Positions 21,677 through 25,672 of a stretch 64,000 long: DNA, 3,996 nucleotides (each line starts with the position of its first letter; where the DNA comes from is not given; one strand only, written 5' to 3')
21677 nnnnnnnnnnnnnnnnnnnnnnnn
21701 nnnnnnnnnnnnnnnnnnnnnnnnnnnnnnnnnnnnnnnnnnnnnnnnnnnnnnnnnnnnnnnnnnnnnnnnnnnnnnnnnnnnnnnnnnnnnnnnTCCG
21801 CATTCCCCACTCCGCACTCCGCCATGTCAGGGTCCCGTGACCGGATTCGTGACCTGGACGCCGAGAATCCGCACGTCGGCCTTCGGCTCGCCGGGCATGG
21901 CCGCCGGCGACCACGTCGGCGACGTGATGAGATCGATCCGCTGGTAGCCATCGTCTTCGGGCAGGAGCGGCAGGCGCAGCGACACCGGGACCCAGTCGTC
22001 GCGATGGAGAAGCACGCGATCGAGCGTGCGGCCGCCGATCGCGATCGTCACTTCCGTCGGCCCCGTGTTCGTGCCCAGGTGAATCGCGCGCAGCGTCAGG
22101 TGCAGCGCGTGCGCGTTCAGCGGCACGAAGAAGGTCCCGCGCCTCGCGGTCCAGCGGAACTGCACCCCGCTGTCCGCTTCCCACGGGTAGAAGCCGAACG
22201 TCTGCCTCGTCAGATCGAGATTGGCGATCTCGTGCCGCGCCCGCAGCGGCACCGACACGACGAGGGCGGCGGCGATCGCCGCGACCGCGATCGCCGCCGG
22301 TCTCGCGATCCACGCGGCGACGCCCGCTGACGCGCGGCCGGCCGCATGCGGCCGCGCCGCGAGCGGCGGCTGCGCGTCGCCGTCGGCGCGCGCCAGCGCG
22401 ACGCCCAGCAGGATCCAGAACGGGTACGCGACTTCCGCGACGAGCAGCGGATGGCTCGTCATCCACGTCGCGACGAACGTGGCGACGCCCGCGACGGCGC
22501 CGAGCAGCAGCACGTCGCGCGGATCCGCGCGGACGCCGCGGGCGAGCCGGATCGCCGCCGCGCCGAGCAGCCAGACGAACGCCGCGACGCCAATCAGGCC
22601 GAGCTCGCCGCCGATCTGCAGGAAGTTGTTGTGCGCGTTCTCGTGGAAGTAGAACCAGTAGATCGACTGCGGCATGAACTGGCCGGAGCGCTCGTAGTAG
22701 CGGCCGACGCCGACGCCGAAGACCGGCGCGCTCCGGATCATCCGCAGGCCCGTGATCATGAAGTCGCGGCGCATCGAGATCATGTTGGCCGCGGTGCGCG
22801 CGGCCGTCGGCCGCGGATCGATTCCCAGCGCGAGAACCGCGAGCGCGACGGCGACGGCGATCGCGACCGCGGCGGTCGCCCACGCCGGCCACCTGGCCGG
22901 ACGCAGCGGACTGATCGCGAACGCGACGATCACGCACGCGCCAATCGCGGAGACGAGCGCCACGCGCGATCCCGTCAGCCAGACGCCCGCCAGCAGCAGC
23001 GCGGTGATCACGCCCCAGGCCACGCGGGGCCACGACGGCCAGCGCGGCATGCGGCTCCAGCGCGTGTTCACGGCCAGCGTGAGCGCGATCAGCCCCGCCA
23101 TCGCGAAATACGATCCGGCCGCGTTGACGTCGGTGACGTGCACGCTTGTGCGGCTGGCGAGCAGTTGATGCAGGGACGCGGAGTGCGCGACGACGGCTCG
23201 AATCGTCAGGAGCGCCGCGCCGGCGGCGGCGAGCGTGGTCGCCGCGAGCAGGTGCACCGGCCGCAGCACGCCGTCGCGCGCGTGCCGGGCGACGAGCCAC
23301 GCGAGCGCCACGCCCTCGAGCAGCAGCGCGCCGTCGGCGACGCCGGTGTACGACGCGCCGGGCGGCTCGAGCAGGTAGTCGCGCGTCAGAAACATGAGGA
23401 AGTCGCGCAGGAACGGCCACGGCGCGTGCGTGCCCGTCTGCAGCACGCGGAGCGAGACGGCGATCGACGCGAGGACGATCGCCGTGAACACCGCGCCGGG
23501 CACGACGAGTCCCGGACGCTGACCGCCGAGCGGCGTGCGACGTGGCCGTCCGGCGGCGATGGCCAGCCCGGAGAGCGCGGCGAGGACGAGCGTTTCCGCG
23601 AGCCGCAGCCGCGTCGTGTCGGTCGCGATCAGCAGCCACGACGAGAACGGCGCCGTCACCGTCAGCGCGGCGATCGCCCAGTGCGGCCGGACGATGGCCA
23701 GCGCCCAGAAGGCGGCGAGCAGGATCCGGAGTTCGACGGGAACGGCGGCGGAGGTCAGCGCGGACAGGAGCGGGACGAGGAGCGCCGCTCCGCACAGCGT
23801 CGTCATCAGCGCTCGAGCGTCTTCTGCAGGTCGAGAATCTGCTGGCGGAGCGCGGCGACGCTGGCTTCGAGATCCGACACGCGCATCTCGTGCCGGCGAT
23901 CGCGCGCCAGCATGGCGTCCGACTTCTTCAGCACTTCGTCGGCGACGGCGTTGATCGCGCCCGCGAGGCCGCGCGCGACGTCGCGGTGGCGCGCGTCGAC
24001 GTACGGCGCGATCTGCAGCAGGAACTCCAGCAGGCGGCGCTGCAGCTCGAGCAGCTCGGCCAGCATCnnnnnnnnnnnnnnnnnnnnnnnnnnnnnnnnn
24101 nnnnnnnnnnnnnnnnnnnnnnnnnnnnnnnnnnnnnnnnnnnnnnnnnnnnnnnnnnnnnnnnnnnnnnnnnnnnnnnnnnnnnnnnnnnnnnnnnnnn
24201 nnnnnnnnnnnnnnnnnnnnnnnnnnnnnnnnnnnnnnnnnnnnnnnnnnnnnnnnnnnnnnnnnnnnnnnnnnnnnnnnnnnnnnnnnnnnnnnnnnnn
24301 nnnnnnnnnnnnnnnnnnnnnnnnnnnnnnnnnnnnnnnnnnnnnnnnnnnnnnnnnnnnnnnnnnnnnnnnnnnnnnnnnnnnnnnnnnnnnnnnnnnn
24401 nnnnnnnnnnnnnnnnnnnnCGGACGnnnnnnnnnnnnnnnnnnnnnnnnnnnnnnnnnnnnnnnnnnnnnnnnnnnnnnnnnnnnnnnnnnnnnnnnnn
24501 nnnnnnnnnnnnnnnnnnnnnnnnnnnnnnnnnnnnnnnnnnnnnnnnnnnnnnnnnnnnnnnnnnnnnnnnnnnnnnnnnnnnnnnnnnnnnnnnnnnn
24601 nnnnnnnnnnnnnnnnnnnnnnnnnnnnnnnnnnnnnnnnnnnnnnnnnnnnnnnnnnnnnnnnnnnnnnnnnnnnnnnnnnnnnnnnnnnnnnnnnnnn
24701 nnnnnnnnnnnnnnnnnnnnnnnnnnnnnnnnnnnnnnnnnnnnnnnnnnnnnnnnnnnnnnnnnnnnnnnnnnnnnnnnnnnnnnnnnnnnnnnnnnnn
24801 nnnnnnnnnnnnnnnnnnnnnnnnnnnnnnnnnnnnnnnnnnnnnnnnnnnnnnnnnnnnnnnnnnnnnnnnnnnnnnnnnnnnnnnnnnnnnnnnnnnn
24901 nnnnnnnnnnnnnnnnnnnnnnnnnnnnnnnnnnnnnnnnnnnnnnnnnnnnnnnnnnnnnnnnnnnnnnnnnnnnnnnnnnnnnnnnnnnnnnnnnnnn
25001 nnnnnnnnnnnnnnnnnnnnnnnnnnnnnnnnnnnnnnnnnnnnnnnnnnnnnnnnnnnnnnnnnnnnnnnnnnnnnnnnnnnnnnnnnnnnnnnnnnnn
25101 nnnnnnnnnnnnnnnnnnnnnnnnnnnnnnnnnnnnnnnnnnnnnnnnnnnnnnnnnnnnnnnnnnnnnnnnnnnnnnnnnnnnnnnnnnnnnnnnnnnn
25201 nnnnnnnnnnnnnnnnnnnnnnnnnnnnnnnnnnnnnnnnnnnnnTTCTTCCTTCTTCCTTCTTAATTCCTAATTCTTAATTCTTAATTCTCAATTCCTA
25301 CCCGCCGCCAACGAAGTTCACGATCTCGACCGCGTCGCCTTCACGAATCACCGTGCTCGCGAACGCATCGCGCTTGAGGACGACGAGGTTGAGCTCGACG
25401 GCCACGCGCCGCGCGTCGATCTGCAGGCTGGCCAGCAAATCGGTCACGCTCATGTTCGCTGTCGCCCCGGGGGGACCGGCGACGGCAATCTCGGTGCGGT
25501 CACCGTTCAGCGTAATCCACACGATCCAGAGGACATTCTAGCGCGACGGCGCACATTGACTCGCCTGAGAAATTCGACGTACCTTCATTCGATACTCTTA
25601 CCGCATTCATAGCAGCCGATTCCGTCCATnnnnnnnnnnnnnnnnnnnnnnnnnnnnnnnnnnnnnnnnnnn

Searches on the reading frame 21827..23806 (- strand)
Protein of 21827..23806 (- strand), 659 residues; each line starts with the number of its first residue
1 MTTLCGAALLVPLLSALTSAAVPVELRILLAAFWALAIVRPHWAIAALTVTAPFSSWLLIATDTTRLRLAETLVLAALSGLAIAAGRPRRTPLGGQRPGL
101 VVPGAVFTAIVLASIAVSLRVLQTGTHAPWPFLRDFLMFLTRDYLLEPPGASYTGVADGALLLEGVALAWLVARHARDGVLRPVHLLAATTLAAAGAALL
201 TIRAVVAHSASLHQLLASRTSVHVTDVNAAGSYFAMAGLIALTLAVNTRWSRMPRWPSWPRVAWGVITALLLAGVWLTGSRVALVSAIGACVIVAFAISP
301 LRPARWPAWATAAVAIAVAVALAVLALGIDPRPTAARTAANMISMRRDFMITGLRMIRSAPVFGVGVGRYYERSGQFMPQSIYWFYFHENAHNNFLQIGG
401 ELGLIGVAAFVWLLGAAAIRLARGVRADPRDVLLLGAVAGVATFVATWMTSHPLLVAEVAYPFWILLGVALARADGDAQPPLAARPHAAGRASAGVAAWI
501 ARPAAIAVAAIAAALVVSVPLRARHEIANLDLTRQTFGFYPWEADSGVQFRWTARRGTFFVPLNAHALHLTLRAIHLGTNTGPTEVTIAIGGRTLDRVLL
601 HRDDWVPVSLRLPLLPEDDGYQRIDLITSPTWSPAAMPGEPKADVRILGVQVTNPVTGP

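Call 71: search_protein_families(library=pfam, proteins=[window:21827-23806:-], max_evalue=0.00001)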
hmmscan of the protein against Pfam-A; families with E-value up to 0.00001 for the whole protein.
window:21827-23806:- (659 aa): 1 family
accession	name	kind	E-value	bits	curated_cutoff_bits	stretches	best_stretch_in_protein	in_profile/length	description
PF04932.20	Wzy_C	-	7.4e-18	65.2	31.7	1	268-411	3-149/149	O-Antigen ligase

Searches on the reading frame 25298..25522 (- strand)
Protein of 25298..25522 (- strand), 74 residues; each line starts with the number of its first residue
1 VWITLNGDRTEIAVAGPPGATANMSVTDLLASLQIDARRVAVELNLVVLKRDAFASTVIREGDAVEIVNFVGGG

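Call 55: search_protein_families(library=pfam, proteins=[window:25298-25522:-], max_evalue=0.001)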
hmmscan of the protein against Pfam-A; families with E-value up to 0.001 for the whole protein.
window:25298-25522:- (74 aa): 1 family
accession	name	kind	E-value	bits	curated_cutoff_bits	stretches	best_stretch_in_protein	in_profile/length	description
PF02597.26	ThiS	-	6.5e-11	43.1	22.5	1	21-74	19-76/76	ThiS family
